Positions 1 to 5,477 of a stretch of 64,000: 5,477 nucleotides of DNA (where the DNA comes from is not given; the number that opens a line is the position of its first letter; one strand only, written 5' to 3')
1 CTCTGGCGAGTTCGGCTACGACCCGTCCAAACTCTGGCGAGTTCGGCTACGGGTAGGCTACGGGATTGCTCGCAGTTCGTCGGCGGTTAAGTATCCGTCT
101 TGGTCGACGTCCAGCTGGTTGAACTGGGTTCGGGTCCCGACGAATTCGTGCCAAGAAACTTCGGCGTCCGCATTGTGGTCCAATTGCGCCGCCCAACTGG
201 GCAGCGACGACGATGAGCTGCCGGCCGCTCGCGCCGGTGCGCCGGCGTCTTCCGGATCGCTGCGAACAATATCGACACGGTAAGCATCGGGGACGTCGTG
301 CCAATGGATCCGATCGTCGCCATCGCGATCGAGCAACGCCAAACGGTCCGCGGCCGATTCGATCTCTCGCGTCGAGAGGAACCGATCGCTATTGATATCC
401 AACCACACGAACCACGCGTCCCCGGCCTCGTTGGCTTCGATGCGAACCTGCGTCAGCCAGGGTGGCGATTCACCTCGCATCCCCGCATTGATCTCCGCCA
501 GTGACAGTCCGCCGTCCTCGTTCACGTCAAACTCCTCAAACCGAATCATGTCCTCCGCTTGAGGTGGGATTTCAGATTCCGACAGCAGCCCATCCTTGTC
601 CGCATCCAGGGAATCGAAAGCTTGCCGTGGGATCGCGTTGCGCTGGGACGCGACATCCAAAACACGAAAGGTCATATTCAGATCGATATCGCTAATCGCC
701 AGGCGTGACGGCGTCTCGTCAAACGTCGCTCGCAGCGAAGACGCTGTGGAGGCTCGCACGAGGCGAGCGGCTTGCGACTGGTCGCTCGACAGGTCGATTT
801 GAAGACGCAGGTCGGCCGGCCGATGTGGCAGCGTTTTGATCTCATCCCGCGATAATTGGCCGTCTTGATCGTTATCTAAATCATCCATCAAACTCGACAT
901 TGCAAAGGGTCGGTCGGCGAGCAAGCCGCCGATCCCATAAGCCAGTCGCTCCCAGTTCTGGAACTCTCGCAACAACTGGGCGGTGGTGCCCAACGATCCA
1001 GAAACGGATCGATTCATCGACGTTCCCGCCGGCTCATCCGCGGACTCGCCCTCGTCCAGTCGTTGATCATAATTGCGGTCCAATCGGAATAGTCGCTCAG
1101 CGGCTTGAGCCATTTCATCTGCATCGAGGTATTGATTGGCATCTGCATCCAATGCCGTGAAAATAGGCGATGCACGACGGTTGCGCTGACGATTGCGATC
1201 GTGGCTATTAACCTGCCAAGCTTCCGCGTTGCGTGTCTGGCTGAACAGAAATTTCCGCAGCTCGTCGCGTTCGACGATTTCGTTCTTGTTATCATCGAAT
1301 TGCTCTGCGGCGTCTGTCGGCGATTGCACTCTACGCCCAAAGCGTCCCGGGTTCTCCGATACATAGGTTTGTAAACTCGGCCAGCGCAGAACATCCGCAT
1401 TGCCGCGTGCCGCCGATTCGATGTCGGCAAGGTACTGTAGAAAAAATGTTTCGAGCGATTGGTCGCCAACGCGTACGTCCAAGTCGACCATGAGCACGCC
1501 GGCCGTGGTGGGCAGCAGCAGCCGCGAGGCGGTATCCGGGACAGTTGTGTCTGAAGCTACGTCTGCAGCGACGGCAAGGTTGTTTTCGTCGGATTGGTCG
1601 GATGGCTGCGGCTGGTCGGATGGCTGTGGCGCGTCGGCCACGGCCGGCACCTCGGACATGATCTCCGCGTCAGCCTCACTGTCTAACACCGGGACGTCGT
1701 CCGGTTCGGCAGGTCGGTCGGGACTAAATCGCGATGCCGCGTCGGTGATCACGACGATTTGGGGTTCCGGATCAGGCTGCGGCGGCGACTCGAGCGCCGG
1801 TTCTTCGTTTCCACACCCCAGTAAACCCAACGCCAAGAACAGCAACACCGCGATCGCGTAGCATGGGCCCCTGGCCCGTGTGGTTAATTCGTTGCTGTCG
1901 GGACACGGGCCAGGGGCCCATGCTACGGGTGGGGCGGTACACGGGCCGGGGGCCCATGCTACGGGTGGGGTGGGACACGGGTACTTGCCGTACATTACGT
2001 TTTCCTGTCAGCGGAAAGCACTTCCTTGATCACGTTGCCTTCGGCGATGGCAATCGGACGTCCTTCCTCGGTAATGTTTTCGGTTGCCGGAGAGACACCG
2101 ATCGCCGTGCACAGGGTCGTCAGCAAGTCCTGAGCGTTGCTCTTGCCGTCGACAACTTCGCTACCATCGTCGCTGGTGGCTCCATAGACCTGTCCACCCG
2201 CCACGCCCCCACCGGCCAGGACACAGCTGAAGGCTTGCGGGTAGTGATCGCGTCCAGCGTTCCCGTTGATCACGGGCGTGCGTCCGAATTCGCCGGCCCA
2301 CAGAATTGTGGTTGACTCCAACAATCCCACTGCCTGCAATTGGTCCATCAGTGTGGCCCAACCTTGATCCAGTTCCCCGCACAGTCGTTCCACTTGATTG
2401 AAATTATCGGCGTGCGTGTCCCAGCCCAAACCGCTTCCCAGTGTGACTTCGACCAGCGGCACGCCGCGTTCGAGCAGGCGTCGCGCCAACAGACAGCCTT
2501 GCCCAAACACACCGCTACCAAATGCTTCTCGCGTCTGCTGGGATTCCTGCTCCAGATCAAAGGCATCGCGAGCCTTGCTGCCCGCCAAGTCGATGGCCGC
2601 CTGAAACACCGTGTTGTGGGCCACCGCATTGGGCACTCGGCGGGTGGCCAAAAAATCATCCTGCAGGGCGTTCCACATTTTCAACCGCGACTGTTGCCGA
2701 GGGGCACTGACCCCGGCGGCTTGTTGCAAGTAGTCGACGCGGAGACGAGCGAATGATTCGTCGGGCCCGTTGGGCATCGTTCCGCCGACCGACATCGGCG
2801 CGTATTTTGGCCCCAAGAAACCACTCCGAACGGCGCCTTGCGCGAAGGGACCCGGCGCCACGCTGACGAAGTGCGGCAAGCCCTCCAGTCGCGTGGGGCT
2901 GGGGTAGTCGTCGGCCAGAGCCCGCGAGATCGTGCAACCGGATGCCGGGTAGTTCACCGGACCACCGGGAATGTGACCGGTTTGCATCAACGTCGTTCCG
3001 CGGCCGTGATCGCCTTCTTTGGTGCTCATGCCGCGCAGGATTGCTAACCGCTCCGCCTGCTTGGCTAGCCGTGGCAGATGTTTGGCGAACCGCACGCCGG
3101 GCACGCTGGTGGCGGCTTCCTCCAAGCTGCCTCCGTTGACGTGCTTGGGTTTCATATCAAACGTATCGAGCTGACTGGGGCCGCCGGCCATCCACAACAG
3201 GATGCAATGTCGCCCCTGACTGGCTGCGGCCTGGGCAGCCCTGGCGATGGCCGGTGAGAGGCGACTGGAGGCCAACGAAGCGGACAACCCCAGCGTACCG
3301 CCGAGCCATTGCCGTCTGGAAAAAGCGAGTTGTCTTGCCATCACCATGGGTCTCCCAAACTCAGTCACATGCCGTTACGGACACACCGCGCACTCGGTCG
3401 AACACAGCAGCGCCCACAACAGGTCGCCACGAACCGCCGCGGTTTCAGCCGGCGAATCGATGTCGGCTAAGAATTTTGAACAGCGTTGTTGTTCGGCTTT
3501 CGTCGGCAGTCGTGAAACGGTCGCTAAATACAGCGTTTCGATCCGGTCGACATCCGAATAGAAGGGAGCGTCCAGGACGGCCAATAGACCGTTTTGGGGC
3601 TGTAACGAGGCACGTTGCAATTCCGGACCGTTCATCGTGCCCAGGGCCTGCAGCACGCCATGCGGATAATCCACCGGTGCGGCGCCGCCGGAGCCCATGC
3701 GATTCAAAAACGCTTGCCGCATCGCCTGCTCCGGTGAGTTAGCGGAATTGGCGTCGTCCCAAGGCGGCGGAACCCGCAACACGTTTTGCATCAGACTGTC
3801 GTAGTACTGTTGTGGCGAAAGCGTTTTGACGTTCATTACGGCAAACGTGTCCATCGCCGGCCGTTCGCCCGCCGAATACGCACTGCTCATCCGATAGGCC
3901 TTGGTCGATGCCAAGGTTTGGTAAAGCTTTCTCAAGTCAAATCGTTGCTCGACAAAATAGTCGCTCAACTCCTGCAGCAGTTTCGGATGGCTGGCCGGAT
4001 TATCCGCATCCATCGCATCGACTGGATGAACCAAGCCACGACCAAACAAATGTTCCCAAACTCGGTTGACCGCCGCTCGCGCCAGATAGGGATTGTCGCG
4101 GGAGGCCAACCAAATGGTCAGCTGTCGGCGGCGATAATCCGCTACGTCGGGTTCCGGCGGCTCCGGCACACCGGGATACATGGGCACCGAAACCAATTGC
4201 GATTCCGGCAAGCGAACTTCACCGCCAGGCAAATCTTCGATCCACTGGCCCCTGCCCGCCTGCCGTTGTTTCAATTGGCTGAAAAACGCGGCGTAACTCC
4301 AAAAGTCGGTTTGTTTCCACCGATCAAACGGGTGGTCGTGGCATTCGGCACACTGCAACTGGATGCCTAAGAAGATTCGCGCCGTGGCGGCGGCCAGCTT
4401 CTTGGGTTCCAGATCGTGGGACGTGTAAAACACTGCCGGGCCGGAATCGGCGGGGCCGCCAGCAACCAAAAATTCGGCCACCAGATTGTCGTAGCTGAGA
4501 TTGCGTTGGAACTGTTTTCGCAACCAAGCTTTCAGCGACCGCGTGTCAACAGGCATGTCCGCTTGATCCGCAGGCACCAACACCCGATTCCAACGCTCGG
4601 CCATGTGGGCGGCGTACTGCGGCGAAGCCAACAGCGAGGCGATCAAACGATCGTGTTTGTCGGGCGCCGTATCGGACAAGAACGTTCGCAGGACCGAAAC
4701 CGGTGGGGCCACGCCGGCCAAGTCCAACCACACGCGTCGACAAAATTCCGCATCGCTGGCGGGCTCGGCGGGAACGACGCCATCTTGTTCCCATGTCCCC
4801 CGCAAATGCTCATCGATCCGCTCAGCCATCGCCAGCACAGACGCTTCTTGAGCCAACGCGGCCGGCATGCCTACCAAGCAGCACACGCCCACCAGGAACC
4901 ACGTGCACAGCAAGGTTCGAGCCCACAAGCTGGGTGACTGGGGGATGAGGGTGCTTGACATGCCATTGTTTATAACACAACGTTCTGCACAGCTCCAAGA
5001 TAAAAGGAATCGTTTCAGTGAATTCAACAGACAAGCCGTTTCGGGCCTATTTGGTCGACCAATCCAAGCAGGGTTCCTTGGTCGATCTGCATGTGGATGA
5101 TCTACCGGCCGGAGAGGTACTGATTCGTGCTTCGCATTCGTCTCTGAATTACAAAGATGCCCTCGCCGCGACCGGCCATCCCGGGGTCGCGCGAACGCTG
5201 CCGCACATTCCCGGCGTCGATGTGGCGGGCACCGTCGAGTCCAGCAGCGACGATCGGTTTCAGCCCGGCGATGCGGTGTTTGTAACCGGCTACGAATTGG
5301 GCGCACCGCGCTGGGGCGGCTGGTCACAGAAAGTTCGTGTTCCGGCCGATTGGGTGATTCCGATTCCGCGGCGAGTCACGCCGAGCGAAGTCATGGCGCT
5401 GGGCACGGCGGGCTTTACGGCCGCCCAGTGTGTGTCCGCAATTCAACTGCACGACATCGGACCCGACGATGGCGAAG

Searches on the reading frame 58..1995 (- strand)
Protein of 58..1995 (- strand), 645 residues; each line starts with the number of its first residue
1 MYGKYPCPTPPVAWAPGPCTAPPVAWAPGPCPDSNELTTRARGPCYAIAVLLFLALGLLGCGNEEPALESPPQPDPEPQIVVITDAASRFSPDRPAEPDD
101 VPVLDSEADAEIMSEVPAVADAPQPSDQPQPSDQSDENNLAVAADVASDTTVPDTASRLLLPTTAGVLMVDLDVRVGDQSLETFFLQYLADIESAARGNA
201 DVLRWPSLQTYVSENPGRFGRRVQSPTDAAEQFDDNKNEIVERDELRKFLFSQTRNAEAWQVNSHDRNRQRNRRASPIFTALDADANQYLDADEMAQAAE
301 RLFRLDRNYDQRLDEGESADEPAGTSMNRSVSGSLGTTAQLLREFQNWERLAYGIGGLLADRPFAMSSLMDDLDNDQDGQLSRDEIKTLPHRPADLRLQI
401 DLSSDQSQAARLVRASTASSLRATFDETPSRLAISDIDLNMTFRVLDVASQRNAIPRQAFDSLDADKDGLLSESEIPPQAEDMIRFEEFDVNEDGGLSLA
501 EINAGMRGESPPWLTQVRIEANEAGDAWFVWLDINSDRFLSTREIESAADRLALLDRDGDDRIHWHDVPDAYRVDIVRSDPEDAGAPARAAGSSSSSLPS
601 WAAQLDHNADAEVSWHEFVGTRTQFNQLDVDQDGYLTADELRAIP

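Call 6: search_protein_families(library=pfam, proteins=[window:58-1995:-], max_evalue=0.001)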
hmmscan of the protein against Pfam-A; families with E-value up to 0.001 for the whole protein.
window:58-1995:- (645 aa): 6 families
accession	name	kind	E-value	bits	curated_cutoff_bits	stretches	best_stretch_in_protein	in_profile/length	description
PF13405.12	EF-hand_6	-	3.2e-22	76.5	25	1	625-644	6-25/30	EF-hand domain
PF13499.12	EF-hand_7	-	1.3e-20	73.9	30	0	457-506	5-66/67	EF-hand domain pair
PF00036.39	EF-hand_1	-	8.7e-18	62.9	25.4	0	625-643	6-24/29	EF hand domain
PF13202.12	EF-hand_5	-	3.7e-13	48.7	25.9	1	623-643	3-23/25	EF hand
PF23657.1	DUF7151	-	4.6e-07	30.1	27.2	0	530-547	24-41/46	Domain of unknown function (DUF7151)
PF10591.15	SPARC_Ca_bdg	-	3.3e-06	27.8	22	0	624-644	59-79/113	Secreted protein acidic and rich in cysteine Ca binding region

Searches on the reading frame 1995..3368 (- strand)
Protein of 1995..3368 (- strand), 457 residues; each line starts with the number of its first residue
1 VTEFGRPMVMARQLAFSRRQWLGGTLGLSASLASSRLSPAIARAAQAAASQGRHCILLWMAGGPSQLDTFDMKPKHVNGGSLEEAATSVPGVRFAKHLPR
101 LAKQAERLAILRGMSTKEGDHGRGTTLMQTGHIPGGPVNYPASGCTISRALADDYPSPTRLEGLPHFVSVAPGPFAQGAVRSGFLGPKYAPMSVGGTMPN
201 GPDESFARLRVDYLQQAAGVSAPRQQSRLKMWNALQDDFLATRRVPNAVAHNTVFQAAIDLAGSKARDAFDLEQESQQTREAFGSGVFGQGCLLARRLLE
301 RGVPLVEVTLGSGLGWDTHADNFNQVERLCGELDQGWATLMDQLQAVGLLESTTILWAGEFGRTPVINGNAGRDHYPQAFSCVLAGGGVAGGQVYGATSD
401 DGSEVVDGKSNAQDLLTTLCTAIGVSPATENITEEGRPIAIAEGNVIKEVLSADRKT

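Call 6: search_protein_families(library=pfam, proteins=[window:1995-3368:-], max_evalue=0.001)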
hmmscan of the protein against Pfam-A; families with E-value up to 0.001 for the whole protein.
window:1995-3368:- (457 aa): 1 family
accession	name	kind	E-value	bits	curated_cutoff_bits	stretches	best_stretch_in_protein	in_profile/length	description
PF07394.17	DUF1501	-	8.3e-103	345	27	1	53-451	2-390/390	Protein of unknown function (DUF1501)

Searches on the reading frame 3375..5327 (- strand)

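Call 6: search_protein_families(library=pfam, proteins=[window:3375-5327:-], max_evalue=0.001)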
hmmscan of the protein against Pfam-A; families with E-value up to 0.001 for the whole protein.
window:3375-5327:- (650 aa): 2 families
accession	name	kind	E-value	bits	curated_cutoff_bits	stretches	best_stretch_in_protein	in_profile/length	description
PF07583.16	PSCyt2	-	3e-44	151.9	29.8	1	171-353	2-208/209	Protein of unknown function (DUF1549)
PF07587.16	PSD1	-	7.7e-34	117.6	28.5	1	399-513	1-119/244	Protein of unknown function (DUF1553)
